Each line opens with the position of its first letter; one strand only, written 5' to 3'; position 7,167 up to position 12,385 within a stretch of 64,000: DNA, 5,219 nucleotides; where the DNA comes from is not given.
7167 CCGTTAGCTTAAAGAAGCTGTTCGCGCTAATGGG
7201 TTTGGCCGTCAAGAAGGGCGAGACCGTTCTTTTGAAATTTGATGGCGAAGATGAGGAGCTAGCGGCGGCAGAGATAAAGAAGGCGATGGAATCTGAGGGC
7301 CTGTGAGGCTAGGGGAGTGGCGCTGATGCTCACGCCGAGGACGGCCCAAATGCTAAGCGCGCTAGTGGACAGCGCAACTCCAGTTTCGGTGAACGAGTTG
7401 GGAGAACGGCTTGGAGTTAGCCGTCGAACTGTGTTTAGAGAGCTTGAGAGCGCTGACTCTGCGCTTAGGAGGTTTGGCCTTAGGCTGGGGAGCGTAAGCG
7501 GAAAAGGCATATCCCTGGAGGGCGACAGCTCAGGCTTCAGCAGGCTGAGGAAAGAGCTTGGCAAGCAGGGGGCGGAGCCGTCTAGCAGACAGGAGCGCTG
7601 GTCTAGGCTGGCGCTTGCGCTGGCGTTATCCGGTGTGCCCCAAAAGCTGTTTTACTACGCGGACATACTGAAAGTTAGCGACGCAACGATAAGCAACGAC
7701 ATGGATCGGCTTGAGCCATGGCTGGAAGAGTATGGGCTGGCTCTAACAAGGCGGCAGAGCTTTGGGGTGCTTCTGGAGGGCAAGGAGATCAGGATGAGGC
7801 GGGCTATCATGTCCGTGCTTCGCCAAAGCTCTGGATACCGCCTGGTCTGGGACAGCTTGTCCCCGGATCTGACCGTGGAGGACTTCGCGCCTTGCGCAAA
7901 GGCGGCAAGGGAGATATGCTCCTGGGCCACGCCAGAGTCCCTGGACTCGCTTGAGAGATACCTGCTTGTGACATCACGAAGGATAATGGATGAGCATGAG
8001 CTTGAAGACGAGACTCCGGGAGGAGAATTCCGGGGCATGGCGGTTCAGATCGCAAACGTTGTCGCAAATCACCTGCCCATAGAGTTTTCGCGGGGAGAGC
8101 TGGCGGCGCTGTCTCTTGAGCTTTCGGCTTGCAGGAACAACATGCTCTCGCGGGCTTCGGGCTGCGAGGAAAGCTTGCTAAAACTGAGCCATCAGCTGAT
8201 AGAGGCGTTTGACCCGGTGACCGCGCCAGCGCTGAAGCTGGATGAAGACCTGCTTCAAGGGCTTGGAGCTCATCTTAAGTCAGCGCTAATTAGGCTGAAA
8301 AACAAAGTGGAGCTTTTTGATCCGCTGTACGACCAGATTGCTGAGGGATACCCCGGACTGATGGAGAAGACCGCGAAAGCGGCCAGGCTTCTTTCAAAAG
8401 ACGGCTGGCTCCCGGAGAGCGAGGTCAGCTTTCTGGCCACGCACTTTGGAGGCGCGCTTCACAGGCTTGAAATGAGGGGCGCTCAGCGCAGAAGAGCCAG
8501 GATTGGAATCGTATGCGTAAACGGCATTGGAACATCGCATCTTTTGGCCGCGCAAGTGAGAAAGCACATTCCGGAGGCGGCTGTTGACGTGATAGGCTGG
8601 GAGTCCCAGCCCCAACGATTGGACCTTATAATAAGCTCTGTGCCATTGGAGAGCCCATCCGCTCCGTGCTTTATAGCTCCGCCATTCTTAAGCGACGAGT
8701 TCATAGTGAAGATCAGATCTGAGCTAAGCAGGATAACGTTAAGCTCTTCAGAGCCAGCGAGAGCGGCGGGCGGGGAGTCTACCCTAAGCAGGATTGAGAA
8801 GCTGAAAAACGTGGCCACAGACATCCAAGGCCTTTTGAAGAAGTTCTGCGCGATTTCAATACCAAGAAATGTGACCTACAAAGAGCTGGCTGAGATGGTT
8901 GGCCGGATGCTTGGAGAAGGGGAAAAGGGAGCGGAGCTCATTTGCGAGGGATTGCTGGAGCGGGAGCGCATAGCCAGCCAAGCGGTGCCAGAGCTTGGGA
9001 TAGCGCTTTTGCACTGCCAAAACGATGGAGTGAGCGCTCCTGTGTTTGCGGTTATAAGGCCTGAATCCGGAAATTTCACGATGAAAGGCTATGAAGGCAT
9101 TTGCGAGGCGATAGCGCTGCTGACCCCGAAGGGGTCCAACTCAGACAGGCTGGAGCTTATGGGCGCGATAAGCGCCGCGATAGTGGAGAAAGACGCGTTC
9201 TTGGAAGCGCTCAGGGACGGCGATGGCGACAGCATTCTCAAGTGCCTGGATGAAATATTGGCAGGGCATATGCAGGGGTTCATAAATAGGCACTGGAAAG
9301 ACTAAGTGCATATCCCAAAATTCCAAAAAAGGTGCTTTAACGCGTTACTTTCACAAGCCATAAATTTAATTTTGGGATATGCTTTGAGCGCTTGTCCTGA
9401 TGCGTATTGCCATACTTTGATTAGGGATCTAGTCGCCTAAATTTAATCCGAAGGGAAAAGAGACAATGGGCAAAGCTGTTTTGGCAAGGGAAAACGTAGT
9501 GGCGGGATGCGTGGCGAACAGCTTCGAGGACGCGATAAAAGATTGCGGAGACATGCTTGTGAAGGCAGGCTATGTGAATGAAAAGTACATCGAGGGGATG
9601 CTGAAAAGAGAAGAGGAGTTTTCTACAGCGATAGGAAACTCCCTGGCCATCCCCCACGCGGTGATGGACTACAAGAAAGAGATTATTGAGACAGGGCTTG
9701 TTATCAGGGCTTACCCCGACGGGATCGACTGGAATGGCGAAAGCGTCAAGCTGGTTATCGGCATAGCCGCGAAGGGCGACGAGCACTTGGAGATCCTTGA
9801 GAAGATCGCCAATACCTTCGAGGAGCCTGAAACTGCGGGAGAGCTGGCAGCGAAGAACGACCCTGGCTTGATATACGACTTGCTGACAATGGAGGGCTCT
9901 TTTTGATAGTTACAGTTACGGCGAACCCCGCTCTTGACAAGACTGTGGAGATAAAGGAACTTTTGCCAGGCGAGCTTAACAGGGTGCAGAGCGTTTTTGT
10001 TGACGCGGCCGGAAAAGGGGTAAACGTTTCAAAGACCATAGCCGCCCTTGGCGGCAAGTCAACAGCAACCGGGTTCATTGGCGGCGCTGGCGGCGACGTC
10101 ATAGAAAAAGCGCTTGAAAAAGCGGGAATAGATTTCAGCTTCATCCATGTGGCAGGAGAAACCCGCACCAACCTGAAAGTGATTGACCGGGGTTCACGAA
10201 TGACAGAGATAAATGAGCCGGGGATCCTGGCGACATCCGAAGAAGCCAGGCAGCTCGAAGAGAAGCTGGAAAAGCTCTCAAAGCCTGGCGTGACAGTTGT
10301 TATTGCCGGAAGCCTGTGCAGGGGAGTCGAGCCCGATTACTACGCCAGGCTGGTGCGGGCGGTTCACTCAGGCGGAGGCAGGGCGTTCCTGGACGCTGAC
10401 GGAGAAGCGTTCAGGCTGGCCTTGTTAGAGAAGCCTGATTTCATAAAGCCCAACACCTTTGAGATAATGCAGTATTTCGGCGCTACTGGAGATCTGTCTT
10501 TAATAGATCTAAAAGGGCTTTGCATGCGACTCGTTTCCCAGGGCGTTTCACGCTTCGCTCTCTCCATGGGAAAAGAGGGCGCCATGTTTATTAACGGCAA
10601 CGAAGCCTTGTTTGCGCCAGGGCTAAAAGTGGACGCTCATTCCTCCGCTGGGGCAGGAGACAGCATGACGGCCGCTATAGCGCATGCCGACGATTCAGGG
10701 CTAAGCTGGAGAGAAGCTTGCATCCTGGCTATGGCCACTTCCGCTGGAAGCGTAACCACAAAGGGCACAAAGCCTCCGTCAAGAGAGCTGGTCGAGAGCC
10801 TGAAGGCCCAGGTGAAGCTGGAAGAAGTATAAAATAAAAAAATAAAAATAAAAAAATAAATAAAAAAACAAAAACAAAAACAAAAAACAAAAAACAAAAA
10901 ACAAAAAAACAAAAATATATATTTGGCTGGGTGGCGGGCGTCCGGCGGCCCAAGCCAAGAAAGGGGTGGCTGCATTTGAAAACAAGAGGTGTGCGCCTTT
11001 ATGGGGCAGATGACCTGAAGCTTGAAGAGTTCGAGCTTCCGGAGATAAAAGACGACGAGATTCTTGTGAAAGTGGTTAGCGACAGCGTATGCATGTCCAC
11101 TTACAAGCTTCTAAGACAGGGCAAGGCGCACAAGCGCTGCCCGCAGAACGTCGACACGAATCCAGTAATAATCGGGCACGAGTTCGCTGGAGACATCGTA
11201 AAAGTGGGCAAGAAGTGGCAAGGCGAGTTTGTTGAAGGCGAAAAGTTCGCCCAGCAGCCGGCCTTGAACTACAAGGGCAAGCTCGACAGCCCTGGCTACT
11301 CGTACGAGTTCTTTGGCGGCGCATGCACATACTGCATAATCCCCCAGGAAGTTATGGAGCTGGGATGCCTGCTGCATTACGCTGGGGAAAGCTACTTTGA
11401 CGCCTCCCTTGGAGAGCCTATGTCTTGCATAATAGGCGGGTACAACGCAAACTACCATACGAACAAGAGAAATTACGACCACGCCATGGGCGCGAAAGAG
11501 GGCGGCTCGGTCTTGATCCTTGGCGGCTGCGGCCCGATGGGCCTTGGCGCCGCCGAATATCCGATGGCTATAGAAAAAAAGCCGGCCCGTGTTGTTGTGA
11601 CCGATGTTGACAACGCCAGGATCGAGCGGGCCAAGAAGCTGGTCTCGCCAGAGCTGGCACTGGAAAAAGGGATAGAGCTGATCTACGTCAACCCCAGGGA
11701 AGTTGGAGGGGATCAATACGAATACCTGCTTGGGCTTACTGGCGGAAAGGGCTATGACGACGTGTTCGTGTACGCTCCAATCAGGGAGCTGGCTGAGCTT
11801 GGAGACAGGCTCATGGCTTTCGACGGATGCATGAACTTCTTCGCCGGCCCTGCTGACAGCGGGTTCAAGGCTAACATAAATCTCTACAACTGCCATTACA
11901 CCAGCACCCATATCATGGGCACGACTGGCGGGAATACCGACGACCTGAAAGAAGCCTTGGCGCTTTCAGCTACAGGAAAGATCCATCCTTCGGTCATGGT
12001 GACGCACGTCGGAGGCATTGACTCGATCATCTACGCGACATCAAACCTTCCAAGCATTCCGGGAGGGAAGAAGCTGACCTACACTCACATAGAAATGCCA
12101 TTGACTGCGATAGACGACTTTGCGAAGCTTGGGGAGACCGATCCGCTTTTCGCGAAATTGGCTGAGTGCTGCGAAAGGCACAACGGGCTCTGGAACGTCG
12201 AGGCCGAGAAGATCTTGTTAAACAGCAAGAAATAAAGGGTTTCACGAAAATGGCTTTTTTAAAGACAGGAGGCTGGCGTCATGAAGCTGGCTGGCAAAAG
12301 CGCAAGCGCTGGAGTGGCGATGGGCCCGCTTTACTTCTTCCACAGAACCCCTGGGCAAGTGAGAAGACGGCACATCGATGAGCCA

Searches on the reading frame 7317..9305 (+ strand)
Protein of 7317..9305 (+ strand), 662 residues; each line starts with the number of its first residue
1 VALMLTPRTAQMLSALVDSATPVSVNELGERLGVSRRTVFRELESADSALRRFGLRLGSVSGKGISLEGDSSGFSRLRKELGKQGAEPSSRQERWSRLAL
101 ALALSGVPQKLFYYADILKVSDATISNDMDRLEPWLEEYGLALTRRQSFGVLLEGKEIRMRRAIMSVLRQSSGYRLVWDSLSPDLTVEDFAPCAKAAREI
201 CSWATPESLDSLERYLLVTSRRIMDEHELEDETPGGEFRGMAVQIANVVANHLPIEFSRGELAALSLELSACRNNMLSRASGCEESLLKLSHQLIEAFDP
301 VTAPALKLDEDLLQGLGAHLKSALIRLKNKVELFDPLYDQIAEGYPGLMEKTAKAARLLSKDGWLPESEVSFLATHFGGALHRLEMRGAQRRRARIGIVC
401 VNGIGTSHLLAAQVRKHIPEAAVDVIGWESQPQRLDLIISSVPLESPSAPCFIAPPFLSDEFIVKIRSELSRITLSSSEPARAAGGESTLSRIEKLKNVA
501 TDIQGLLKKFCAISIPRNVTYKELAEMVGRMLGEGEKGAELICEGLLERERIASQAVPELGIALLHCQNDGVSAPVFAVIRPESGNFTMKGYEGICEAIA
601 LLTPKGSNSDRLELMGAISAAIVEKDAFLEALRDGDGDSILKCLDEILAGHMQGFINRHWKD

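Call 53: search_protein_families(library=pfam, proteins=[window:7317-9305:+], max_evalue=0.0001)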
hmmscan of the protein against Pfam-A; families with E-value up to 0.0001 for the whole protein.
window:7317-9305:+ (662 aa): 4 families
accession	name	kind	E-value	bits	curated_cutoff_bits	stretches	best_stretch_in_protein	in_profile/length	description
PF00874.25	PRD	-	1.3e-11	45.1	23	1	307-380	14-90/90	PRD domain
PF08279.18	HTH_11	-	5.1e-11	42.7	25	1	8-65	1-54/55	HTH domain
PF05043.19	Mga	-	1.9e-08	35.2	21.1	0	113-165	35-84/87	Mga helix-turn-helix domain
PF00359.27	PTS_EIIA_2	-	8.9e-06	26.2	27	1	524-645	20-142/144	Phosphoenolpyruvate-dependent sugar phosphotransferase system, EIIA 2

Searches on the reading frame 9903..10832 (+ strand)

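Call 53: search_protein_families(library=pfam, proteins=[window:9903-10832:+], max_evalue=0.0001)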
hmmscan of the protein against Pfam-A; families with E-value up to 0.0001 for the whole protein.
window:9903-10832:+ (309 aa): 1 family
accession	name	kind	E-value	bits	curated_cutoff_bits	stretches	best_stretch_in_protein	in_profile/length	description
PF00294.29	PfkB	-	1e-44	153.6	25.8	1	19-292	19-298/302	pfkB family carbohydrate kinase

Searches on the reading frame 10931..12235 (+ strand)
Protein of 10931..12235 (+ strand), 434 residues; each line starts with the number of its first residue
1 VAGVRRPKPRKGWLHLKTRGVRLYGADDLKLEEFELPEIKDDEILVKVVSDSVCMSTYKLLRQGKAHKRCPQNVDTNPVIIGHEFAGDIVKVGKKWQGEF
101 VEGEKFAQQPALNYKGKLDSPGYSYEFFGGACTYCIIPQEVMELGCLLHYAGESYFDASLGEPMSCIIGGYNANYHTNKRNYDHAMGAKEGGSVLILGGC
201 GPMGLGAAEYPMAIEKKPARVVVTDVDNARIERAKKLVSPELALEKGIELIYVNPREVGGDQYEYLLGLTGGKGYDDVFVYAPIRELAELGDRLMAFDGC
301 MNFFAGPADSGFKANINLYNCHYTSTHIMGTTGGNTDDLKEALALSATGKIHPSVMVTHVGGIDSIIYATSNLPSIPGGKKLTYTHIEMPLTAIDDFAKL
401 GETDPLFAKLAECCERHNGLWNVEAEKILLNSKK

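Call 53: search_protein_families(library=pfam, proteins=[window:10931-12235:+], max_evalue=0.0001)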
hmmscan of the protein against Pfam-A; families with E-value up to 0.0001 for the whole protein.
window:10931-12235:+ (434 aa): 2 families
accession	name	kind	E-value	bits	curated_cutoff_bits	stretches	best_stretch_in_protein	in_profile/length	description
PF00107.32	ADH_zinc_N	-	1.8e-09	38.1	31.8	1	219-346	15-127/129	Zinc-binding dehydrogenase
PF08240.17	ADH_N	-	3.8e-09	37.2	23.5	1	41-140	2-97/104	Alcohol dehydrogenase GroES-like domain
